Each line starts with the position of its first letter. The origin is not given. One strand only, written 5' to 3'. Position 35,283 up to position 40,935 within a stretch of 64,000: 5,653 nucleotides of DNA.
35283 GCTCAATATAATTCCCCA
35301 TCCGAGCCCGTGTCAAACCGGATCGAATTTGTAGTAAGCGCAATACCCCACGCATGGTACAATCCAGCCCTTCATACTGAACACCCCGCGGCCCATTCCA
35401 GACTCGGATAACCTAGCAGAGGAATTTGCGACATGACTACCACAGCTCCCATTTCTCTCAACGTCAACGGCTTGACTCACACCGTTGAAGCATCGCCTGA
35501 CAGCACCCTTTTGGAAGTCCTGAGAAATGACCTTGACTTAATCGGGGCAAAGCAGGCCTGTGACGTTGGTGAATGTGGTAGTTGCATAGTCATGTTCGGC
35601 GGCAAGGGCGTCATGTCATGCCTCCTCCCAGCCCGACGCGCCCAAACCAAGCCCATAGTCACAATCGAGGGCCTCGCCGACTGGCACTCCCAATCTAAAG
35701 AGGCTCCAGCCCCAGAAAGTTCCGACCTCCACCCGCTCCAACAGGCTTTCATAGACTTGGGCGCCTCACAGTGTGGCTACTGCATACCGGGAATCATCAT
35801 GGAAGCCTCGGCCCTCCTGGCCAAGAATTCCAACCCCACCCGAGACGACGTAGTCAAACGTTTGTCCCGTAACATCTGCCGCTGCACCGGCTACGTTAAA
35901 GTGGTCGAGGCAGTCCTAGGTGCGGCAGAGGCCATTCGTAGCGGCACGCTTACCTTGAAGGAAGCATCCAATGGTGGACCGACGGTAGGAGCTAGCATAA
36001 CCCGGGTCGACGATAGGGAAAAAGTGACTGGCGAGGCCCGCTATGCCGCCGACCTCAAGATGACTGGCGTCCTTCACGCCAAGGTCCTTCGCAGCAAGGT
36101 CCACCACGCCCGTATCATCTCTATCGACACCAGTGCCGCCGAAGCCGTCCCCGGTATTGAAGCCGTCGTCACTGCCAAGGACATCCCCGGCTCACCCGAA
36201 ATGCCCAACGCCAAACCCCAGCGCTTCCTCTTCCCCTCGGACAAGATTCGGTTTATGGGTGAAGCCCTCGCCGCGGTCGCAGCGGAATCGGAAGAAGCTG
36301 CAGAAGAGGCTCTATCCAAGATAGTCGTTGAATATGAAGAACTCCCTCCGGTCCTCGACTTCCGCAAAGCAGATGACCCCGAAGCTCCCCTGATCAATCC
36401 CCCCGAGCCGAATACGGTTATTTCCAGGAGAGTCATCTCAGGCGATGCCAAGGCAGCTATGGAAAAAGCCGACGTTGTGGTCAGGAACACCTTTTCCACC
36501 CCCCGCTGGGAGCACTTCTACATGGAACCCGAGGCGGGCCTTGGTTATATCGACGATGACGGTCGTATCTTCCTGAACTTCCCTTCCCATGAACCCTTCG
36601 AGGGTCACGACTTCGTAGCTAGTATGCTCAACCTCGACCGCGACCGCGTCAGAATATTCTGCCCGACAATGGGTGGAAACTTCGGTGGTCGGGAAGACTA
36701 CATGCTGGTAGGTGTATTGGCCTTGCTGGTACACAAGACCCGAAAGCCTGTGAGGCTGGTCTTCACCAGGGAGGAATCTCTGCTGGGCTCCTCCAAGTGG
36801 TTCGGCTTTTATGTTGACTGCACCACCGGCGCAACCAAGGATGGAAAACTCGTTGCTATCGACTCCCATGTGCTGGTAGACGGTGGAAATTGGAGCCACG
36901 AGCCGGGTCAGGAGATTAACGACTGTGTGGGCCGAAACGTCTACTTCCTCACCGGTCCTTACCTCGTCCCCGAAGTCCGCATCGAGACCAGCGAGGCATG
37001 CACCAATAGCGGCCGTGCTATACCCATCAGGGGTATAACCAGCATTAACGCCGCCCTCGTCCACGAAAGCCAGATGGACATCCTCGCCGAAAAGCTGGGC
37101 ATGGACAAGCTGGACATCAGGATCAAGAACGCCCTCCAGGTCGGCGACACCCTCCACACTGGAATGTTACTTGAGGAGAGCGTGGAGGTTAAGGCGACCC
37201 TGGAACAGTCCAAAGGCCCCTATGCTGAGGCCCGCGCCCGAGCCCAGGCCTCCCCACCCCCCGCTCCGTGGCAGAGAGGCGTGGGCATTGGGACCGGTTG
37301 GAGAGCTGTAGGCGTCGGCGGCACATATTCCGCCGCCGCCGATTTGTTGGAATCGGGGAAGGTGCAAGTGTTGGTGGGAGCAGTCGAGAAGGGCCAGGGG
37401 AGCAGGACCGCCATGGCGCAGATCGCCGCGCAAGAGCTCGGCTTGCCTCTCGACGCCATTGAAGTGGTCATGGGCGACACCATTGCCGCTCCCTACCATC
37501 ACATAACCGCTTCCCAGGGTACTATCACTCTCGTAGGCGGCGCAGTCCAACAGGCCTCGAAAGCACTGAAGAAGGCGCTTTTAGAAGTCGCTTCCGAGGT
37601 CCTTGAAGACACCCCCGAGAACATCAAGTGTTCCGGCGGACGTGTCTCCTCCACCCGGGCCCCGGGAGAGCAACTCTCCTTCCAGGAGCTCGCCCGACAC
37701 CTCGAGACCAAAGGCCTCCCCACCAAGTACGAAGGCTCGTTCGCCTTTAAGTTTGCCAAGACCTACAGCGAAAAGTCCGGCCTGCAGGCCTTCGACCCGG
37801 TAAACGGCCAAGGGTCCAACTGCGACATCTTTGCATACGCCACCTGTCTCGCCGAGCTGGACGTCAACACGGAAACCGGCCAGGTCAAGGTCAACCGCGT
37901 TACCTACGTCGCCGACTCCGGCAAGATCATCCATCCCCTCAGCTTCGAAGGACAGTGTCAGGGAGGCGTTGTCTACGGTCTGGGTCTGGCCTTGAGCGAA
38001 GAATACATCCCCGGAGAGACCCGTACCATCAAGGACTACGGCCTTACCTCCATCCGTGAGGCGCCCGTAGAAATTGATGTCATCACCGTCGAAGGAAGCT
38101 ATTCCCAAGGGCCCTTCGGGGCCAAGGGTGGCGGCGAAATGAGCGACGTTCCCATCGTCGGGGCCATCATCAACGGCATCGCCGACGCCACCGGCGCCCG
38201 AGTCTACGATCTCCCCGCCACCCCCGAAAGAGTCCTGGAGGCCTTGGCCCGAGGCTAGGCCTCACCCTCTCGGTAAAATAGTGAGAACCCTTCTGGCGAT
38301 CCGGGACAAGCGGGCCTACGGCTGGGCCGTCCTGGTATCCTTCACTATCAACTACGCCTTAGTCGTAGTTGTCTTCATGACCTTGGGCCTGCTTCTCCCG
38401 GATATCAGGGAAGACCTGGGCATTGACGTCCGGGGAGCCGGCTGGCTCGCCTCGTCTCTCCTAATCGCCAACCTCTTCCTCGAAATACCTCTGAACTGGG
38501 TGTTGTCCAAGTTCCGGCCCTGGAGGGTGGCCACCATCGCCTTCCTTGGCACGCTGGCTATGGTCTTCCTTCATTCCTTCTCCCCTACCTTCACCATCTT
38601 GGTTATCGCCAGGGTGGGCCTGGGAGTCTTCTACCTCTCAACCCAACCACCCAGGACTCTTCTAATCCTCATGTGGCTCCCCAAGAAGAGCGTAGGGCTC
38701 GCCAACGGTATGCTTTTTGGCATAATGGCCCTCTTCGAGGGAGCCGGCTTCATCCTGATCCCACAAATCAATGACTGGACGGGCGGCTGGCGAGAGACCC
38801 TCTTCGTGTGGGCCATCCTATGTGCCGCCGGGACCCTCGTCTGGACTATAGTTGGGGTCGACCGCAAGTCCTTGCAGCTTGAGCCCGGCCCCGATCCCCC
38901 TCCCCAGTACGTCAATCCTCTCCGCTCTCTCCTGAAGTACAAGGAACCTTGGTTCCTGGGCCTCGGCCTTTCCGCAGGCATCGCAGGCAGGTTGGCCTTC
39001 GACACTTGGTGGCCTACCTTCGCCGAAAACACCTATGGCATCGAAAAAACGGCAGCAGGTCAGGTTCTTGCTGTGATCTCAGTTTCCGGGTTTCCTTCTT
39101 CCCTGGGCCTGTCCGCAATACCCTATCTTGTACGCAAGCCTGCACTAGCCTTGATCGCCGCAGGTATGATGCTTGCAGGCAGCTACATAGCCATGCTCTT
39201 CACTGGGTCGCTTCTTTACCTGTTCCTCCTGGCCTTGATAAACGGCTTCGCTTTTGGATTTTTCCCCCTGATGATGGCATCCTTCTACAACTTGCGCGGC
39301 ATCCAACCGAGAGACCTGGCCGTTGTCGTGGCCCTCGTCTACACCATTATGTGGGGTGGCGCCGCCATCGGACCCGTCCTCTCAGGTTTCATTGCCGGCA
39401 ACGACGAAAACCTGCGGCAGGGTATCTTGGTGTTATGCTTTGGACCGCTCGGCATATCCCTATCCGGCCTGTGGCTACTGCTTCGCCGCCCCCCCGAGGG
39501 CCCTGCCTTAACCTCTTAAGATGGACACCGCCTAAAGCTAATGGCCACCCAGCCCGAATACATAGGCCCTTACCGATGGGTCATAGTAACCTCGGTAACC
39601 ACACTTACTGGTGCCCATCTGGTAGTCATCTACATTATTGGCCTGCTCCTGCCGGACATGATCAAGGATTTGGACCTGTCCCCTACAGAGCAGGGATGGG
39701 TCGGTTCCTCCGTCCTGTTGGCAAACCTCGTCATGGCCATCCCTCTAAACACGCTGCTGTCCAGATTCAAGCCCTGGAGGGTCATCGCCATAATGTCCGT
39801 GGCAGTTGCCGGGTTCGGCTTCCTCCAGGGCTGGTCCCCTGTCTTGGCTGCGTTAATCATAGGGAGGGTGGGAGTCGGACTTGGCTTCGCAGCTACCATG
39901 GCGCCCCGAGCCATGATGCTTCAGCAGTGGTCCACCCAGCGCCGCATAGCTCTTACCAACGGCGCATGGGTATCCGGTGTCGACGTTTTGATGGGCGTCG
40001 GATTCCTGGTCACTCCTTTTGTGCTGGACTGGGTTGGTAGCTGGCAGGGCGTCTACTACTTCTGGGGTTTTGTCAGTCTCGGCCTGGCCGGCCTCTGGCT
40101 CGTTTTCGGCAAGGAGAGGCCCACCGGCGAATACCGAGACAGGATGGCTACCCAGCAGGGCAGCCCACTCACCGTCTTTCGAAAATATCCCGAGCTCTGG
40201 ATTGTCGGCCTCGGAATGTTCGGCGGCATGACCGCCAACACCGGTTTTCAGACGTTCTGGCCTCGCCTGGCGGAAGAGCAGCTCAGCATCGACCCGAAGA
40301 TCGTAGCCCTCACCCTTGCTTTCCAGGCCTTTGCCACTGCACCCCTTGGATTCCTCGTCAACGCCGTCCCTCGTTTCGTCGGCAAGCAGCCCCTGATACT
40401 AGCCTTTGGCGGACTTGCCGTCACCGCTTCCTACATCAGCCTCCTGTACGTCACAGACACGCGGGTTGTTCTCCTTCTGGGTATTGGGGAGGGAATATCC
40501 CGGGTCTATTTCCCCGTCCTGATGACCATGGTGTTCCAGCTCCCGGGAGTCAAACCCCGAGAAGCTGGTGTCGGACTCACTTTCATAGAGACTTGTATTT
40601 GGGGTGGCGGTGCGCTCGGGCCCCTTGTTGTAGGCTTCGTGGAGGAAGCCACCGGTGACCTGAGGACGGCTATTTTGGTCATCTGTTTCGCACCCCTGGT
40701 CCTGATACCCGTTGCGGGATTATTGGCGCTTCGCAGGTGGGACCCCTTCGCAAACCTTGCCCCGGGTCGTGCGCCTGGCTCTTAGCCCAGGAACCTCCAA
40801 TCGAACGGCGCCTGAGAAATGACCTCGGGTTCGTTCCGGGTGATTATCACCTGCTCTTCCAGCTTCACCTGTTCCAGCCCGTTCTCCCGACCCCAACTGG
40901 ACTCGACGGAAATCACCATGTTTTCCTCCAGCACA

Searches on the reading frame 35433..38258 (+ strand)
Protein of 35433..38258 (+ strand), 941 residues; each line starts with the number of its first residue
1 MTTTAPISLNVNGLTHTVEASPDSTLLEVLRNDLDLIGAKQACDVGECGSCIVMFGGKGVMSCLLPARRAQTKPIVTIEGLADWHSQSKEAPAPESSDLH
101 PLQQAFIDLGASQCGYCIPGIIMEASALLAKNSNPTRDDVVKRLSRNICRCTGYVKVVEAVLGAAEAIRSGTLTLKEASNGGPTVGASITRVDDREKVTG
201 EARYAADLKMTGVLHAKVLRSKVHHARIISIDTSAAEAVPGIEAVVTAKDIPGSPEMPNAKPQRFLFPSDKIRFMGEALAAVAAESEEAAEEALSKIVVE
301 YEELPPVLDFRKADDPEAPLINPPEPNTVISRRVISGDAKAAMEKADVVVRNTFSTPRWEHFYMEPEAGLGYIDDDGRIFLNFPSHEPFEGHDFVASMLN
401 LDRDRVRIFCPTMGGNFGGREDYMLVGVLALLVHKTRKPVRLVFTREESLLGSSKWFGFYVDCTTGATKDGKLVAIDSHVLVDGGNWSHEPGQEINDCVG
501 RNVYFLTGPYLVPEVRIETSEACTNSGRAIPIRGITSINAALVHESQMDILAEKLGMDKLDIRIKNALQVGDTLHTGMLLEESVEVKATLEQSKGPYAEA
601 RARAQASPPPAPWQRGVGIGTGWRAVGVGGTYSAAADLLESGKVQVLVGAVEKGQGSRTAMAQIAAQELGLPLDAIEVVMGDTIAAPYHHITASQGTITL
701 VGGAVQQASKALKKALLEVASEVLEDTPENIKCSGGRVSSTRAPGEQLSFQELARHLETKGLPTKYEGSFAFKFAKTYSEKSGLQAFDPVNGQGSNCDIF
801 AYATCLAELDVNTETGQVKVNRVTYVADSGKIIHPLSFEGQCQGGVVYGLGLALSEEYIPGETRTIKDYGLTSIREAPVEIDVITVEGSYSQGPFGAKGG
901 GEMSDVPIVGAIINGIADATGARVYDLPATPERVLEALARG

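Call 15: search_protein_families(library=pfam, proteins=[window:35433-38258:+], max_evalue=0.00001)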
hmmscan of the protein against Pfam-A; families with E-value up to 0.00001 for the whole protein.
window:35433-38258:+ (941 aa): 5 families
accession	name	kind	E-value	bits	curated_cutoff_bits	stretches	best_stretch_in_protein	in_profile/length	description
PF20256.3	MoCoBD_2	-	2.6e-60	204.8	27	1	597-878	8-283/283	Molybdopterin cofactor-binding domain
PF02738.23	MoCoBD_1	-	1.3e-55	188.6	27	1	325-567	5-244/244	Molybdopterin cofactor-binding domain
PF01315.27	Ald_Xan_dh_C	-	3.4e-29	101.8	31.3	1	199-305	1-110/110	Aldehyde oxidase and xanthine dehydrogenase, a/b hammerhead domain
PF01799.25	Fer2_2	-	5.3e-27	94.2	30.3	1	90-161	9-74/75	[2Fe-2S] binding domain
PF00111.32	Fer2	-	7.7e-08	32.6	21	1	10-55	2-47/77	2Fe-2S iron-sulfur cluster binding domain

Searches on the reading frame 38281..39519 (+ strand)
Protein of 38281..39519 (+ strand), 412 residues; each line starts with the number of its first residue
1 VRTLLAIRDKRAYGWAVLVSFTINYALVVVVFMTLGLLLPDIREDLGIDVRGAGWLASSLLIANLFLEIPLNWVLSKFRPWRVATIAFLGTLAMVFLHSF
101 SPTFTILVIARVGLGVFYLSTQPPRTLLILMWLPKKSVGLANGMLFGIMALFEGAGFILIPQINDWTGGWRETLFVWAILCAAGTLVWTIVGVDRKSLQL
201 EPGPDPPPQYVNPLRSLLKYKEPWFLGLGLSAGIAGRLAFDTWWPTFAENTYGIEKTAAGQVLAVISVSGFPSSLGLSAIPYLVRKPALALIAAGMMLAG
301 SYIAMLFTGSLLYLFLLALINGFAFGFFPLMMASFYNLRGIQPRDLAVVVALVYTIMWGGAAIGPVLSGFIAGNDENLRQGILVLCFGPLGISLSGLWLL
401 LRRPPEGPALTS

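Call 15: search_protein_families(library=pfam, proteins=[window:38281-39519:+], max_evalue=0.00001)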
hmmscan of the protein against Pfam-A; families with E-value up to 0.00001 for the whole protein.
window:38281-39519:+ (412 aa): 1 family
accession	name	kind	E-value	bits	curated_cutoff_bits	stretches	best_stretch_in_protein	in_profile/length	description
PF07690.21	MFS_1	-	3.5e-31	108.8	33.4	1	23-334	3-318/347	Major Facilitator Superfamily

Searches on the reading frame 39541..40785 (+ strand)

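Call 15: search_protein_families(library=pfam, proteins=[window:39541-40785:+], max_evalue=0.00001)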
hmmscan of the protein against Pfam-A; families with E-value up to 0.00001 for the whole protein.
window:39541-40785:+ (414 aa): 1 family
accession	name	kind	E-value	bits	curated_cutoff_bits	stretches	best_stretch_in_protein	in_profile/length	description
PF07690.21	MFS_1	-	2.6e-31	109.3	33.4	1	26-361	8-347/347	Major Facilitator Superfamily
